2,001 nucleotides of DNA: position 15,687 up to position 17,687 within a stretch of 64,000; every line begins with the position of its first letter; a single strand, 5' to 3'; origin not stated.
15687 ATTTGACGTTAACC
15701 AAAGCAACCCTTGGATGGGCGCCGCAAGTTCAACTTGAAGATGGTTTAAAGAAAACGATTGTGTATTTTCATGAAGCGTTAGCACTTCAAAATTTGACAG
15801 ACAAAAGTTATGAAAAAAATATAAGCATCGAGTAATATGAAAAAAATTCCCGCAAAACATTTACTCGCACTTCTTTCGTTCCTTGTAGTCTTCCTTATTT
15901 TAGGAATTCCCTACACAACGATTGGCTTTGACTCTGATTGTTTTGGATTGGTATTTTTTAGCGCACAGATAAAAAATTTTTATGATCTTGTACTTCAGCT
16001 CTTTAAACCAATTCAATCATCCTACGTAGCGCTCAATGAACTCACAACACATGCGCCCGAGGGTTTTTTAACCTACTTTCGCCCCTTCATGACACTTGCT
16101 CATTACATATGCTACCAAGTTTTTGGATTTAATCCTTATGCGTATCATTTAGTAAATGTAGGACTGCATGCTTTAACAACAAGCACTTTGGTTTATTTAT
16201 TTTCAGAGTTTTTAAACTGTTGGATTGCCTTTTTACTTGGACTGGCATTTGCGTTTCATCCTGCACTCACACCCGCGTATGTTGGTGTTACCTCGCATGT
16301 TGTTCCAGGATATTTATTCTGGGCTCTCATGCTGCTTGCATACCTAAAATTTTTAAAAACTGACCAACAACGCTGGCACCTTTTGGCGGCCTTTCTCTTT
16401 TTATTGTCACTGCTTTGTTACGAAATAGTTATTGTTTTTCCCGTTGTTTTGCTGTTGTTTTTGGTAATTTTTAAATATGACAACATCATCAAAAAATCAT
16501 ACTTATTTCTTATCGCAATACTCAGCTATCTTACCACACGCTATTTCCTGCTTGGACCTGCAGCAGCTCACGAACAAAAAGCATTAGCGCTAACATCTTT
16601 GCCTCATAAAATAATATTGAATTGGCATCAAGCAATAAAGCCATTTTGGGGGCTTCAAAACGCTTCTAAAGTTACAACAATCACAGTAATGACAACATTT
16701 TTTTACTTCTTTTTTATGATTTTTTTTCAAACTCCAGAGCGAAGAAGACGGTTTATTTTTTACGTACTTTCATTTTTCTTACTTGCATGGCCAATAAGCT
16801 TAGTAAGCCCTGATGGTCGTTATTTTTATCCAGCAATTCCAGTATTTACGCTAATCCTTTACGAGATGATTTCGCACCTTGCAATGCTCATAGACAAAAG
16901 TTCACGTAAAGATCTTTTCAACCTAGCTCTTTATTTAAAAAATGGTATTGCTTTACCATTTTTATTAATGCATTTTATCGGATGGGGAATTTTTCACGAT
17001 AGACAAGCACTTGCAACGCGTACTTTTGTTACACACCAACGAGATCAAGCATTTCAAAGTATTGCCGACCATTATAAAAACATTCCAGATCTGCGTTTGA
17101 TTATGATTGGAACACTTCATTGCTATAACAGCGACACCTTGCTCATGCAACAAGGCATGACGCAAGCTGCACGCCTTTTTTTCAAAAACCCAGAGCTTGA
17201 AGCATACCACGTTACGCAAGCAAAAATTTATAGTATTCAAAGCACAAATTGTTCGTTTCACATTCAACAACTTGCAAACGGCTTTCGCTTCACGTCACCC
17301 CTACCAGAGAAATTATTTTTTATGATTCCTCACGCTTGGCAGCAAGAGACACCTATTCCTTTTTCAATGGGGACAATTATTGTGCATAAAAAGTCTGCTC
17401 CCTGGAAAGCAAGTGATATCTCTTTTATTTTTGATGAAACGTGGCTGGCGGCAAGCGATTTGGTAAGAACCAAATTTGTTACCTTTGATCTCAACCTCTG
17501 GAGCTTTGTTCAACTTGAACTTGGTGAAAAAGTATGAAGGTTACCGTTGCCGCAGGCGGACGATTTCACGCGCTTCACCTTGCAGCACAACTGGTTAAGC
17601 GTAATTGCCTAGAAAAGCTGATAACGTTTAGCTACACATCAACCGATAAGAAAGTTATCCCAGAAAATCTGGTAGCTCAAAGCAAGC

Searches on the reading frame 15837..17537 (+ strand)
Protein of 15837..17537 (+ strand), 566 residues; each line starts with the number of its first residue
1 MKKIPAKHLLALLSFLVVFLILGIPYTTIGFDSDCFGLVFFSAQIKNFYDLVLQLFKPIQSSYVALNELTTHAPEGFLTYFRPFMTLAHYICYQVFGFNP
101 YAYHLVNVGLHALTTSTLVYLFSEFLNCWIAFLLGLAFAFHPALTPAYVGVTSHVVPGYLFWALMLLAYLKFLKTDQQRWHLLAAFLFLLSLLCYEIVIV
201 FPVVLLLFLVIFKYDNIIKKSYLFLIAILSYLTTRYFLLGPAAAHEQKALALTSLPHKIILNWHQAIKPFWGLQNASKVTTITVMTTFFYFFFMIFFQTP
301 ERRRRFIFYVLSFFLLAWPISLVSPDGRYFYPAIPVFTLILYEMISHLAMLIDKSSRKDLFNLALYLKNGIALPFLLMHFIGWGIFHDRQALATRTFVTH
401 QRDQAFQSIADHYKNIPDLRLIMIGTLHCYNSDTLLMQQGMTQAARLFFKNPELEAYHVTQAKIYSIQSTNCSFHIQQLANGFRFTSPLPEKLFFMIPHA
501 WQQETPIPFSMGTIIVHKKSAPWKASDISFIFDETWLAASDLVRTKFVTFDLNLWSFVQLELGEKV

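Call 18: search_protein_families(library=ncbifam, proteins=[window:15837-17537:+], max_evalue=0.00001)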
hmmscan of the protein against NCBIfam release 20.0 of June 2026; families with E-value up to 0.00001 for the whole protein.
window:15837-17537:+ (566 aa): 0 families

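Call 24: search_protein_families(library=pfam, proteins=[window:15837-17537:+], max_evalue=0.001)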
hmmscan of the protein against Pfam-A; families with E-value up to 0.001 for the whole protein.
window:15837-17537:+ (566 aa): 1 family
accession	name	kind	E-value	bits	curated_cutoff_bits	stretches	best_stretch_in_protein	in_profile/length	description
PF13231.12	PMT_2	-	1e-08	36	26.1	1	90-230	11-150/160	Dolichyl-phosphate-mannose-protein mannosyltransferase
